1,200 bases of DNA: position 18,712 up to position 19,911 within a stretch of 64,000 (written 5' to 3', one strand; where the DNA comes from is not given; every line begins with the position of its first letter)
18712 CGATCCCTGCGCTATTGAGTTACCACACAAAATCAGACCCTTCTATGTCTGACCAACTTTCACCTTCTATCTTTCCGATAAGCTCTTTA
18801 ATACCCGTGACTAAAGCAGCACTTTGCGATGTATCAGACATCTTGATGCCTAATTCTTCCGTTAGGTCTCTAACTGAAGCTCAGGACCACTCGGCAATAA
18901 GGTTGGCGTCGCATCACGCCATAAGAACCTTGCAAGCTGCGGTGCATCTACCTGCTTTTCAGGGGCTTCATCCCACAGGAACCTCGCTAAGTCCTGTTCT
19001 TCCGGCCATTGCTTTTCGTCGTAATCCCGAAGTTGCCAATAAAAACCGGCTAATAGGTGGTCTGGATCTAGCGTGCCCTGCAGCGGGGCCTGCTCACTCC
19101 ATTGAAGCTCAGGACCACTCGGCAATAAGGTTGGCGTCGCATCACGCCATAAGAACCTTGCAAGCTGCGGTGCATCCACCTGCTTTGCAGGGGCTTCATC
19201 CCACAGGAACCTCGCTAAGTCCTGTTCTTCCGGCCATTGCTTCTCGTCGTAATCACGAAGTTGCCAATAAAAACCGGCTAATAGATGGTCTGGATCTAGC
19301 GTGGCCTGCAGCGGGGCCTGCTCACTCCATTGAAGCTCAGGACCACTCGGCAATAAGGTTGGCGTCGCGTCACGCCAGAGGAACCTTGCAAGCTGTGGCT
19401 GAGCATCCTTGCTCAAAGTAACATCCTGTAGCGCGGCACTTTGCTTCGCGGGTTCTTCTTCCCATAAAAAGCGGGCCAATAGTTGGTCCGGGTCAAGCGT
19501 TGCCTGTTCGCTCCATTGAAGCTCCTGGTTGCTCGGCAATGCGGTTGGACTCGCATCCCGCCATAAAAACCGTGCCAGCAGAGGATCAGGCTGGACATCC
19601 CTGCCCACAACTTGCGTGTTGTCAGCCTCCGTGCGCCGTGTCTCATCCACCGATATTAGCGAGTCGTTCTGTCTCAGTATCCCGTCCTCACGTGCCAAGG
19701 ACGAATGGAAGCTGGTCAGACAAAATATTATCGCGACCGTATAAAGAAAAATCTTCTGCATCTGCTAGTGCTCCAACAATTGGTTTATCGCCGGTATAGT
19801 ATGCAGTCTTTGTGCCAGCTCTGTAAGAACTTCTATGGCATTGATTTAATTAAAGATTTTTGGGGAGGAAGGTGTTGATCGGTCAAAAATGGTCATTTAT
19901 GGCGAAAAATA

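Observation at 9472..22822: Sigma-54-wired sensory module: activator, -24/-12 promoter, repeat protein, propeller kinase, REC-EAL regulator, second propeller kinase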

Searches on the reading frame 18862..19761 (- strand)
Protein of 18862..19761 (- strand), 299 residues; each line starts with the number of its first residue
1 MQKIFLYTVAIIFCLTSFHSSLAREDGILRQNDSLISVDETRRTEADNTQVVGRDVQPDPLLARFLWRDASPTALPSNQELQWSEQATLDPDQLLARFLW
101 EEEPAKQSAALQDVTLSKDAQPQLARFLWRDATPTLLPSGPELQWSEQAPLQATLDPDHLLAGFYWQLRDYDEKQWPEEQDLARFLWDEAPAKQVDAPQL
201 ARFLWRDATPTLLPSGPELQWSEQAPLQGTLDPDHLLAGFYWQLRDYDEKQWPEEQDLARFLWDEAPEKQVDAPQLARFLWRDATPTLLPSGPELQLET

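Call 3: search_protein_families(library=pfam, proteins=[window:18862-19761:-], max_evalue=0.01)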
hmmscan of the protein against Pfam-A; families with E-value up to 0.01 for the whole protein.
window:18862-19761:- (299 aa): 1 family
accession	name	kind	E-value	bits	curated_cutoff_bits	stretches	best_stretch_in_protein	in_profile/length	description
PF11386.13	VERL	-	0.007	17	25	0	125-151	49-75/78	Vitelline envelope receptor for lysin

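Call 12: find_encoding_contigs(protein=window:18862-19761:-, flank=10000, max_places=6)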
Protein window:18862-19761:- (299 aa): 5 contigs read that carry it; 4 places shown.
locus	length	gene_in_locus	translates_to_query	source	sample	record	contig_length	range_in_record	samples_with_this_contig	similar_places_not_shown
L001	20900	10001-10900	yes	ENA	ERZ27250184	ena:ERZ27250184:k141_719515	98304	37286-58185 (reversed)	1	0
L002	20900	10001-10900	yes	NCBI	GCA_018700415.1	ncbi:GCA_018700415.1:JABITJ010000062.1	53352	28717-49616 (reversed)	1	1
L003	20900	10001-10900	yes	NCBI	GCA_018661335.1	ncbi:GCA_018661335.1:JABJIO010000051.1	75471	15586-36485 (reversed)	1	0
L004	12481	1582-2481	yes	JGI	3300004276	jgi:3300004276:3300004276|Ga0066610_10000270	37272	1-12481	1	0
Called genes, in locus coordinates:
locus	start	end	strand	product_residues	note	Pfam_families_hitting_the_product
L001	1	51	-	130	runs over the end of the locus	PF01425:Amidase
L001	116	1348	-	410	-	PF00083:Sugar_tr, PF07690:MFS_1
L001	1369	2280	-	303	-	PF03328:HpcH_HpaI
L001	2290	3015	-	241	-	PF01738:DLH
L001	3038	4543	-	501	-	PF01645:Glu_synthase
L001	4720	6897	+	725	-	PF20656:MS_N, PF20658:MSG_insertion, PF01274:MS_TIM-barrel, PF20659:MS_C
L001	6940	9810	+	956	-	PF00072:Response_reg, PF00158:Sigma54_activat, PF14532:Sigma54_activ_2, PF07728:AAA_5 (weak), PF25601:AAA_lid_14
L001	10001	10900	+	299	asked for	-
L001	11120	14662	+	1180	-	PF16819:DUF5074 (faint), PF23748:Beta-prop_LRRK2 (faint), PF08450:SGL (faint), PF07494:Reg_prop (weak), PF07495:Y_Y_Y, PF07568:HisKA_2, PF02518:HATPase_c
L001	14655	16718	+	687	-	PF00072:Response_reg, PF00990:GGDEF, PF00563:EAL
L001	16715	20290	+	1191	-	PF07494:Reg_prop (faint), PF07495:Y_Y_Y, PF08448:PAS_4 (weak), PF13426:PAS_9, PF07568:HisKA_2, PF02518:HATPase_c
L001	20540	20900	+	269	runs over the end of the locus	PF00378:ECH_1, PF16113:ECH_2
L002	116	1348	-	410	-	PF00083:Sugar_tr, PF07690:MFS_1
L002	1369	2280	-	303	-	PF03328:HpcH_HpaI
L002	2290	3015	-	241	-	PF01738:DLH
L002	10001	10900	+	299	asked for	-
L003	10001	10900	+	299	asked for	-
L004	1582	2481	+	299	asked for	-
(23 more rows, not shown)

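Call 14: find_homologous_proteins(query=window:18862-19761:-, max_evalue=0.001)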
Query window:18862-19761:- (299 aa): 9 proteins with E <= 0.001 among 8000 candidates.
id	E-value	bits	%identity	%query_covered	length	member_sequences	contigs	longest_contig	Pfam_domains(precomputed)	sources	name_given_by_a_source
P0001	2.0e-226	768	86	99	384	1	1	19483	-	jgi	jgi:hypothetical protein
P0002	2.3e-194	663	100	100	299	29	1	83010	-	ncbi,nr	ncbi:MAG: hypothetical protein HOB98_06915 [Gammaproteobacteria bacterium]|nr:hypothetical protein [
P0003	1.3e-175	601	92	100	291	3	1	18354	-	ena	-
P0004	2.4e-165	568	85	100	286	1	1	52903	-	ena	-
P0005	3.4e-134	465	83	74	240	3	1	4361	-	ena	-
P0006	1.1e-128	447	93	74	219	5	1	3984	-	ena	-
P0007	9.2e-88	313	69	74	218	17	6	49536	-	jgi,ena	-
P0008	2.0e-77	279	84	53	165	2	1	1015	-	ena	-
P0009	1.1e-72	263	62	64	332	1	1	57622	-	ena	-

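Call 17: find_encoding_contigs(protein=P0009, flank=10000, max_places=3)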
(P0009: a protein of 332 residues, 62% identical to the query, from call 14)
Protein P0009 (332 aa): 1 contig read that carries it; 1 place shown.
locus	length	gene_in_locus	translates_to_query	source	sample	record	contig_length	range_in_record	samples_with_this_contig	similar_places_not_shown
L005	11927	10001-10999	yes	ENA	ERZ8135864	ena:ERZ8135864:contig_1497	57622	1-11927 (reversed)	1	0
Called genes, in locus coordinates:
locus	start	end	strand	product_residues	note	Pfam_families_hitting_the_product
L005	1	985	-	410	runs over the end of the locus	PF00083:Sugar_tr, PF07690:MFS_1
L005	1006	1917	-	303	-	PF03328:HpcH_HpaI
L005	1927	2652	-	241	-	PF01738:DLH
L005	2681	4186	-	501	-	PF01645:Glu_synthase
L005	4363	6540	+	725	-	PF20656:MS_N, PF20658:MSG_insertion, PF01274:MS_TIM-barrel, PF20659:MS_C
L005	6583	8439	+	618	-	PF00072:Response_reg, PF00158:Sigma54_activat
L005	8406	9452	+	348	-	PF00158:Sigma54_activat, PF14532:Sigma54_activ_2 (weak), PF25601:AAA_lid_14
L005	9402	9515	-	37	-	-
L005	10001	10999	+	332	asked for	-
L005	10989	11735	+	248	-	PF00082:Peptidase_S8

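Call 18: find_encoding_contigs(protein=P0007, flank=10000, max_places=4)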
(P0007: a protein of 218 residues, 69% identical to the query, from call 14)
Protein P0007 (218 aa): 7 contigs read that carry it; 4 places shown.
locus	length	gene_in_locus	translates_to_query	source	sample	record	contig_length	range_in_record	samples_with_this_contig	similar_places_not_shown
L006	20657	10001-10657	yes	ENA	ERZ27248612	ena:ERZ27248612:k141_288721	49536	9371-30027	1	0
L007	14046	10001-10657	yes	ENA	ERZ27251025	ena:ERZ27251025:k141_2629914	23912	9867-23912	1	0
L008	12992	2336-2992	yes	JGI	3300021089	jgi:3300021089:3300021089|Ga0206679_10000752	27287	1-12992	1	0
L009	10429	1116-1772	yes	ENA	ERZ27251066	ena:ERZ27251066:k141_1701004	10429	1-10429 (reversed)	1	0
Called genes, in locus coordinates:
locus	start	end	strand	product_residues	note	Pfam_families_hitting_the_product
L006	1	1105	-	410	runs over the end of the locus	PF00083:Sugar_tr, PF07690:MFS_1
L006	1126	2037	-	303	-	PF03328:HpcH_HpaI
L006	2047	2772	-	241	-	PF01738:DLH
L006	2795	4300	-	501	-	PF01645:Glu_synthase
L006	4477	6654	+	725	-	PF20656:MS_N, PF20658:MSG_insertion, PF01274:MS_TIM-barrel, PF20659:MS_C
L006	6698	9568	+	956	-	PF00072:Response_reg, PF00158:Sigma54_activat, PF14532:Sigma54_activ_2, PF07728:AAA_5 (weak), PF25601:AAA_lid_14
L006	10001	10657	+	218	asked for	-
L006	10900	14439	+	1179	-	PF07494:Reg_prop (faint), PF08450:SGL (faint), PF16819:DUF5074 (faint), PF23748:Beta-prop_LRRK2 (faint), PF07495:Y_Y_Y, PF07568:HisKA_2, PF02518:HATPase_c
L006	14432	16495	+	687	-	PF00072:Response_reg, PF00990:GGDEF, PF00563:EAL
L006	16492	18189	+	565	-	PF13581:HATPase_c_2 (faint), PF08448:PAS_4, PF13426:PAS_9, PF07568:HisKA_2, PF02518:HATPase_c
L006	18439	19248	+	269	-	PF00378:ECH_1, PF16113:ECH_2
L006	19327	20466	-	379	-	PF02771:Acyl-CoA_dh_N, PF00441:Acyl-CoA_dh_1, PF08028:Acyl-CoA_dh_2 (weak)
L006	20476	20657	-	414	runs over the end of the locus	PF02771:Acyl-CoA_dh_N, PF02770:Acyl-CoA_dh_M, PF00441:Acyl-CoA_dh_1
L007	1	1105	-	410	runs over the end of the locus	PF00083:Sugar_tr, PF07690:MFS_1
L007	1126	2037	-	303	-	PF03328:HpcH_HpaI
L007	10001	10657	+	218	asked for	-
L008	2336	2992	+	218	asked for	-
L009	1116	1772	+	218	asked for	-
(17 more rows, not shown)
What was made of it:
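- K2's sensor is deleted in a sister lineage (call 18).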

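Call 33: search_protein_families(library=ncbifam, proteins=[window:18862-19761:-], max_evalue=0.01)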
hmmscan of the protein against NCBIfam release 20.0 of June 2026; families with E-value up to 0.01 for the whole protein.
window:18862-19761:- (299 aa): 2 families
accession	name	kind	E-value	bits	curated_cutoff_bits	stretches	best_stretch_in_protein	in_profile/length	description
NF000832.0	PRK00070.3-2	equivalog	0.0021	18.4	107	0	172-209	33-68/116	holo-ACP synthase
NF042924.1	SlmHylase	equivalog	0.0055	15.9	500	0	154-194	241-282/299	4-sulfomuconolactone hydrolase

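Call 56: predict_structure(alignment_id=A2)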
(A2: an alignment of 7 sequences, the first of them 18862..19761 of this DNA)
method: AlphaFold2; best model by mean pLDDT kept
length: 299 residues; sequences in the alignment: 7
mean_pLDDT: 29.2   pTM: 0.14
mean pLDDT of the five models: 29.2, 28.7, 28.5, 27.6, 27.4
residues with pLDDT >= 90: 0; 70-90: 0; 50-70: 0; < 50: 299
segments of 3 or more residues with pLDDT < 50: 1-299
pLDDT, mean of each block of 10 residues (from residue 1): 37 37 32 33 30 28 28 28 28 30 30 27 27 26 25 27 26 31 31 31 29 24 26 28 29 31 32 28 27 31
secondary structure, 60 per line:
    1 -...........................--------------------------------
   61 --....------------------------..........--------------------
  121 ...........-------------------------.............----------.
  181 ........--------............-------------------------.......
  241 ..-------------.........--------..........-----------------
elements in order: H2-28 H63-66 H91-100 H121-131 H157-169 H180-188 H197-208 H234-242 H256-264 H273-282
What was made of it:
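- Tried and rejected: AlphaFold2 of the array gave pLDDT 29, so no fold search was attempted (call 56).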

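Call 58: search_protein_representatives(protein=window:18862-19761:-)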
Query: 299 residues. Proteins with E-value up to 0.001 (for the whole library): 15; up to 1e-10: 9; up to 1e-30: 7. The best 15 are listed.
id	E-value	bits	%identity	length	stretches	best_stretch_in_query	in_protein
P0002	7.4e-195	662.9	100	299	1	1-299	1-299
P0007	2.9e-88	312.7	74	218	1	1-220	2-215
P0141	2.6e-80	286.6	91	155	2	1-114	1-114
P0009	3.4e-73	263.2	84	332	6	62-114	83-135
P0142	1.7e-71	257.6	85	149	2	172-261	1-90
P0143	6.3e-44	167.1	79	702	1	1-109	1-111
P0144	1.4e-32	129.9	81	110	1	142-219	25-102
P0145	1.2e-24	103.8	50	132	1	1-150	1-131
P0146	8.7e-12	61.5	64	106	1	55-109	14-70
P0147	2.7e-10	56.6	26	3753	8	127-249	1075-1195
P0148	5.6e-08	49.0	35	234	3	182-287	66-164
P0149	4.7e-07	46.0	38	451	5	179-284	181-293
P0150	5.9e-06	42.4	40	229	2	59-187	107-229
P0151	5.7e-05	39.2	30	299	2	178-276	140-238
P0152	7.9e-05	38.7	33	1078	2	120-287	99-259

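Call 60: find_encoding_contigs(protein=P0143, flank=10000, max_places=2)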
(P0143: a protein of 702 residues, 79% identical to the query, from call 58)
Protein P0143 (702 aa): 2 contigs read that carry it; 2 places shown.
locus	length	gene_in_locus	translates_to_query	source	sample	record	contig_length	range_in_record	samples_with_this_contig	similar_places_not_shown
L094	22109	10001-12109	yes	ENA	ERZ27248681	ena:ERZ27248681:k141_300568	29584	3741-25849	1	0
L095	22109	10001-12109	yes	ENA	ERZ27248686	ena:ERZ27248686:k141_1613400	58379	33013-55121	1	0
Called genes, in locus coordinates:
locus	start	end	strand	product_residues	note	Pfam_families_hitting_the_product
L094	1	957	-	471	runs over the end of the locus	PF01425:Amidase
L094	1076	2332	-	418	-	PF00083:Sugar_tr, PF07690:MFS_1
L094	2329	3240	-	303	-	PF03328:HpcH_HpaI, PF15617:C-C_Bond_Lyase (faint), PF22484:DUF6986 (faint)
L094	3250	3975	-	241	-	PF01738:DLH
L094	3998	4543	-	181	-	PF01645:Glu_synthase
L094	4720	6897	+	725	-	PF20656:MS_N, PF20658:MSG_insertion, PF01274:MS_TIM-barrel, PF20659:MS_C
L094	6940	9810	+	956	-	PF00072:Response_reg, PF00158:Sigma54_activat, PF14532:Sigma54_activ_2, PF07728:AAA_5 (weak), PF25601:AAA_lid_14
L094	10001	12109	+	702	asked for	PF00082:Peptidase_S8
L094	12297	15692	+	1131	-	PF07494:Reg_prop (faint), PF08450:SGL (faint), PF16819:DUF5074 (faint), PF23748:Beta-prop_LRRK2 (faint), PF07495:Y_Y_Y, PF07568:HisKA_2, PF02518:HATPase_c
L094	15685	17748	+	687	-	PF00072:Response_reg, PF00990:GGDEF, PF00563:EAL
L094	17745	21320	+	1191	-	PF07494:Reg_prop (faint), PF07495:Y_Y_Y, PF08448:PAS_4 (weak), PF13426:PAS_9 (weak), PF07568:HisKA_2, PF02518:HATPase_c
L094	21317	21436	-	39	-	-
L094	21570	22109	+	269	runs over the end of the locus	PF00378:ECH_1, PF16113:ECH_2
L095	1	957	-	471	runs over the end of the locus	PF01425:Amidase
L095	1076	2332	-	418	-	PF00083:Sugar_tr, PF07690:MFS_1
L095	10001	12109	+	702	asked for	PF00082:Peptidase_S8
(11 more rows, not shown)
